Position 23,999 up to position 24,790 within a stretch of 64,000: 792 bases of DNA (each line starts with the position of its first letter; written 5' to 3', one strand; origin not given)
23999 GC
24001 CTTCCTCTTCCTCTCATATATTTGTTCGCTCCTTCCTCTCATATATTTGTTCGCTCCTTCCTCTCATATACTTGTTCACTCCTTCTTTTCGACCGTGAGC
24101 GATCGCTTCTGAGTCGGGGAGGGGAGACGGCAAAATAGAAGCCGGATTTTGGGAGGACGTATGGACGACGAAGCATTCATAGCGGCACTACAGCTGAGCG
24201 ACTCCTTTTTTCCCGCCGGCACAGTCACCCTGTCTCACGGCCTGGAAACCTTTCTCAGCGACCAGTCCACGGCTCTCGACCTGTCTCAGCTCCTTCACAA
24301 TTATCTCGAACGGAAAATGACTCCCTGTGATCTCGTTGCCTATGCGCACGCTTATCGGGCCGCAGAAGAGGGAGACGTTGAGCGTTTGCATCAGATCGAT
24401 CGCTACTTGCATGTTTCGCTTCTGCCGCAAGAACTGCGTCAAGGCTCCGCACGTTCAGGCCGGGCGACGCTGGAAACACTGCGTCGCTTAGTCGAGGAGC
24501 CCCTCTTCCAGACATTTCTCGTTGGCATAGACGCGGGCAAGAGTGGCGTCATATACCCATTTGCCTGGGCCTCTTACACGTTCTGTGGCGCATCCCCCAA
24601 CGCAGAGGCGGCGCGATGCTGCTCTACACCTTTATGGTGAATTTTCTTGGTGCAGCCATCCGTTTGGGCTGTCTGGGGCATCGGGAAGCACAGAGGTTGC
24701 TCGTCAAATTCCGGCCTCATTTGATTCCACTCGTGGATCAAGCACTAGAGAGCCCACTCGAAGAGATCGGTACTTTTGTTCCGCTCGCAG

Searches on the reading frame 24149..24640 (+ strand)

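Call 51: search_protein_families(library=pfam, proteins=[window:24149-24640:+], max_evalue=0.0001)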
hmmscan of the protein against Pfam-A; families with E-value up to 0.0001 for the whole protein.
window:24149-24640:+ (163 aa): 1 family
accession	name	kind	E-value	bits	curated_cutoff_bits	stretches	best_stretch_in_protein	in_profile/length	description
PF01730.21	UreF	-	5.1e-20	72.7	23.3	1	42-156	4-118/151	UreF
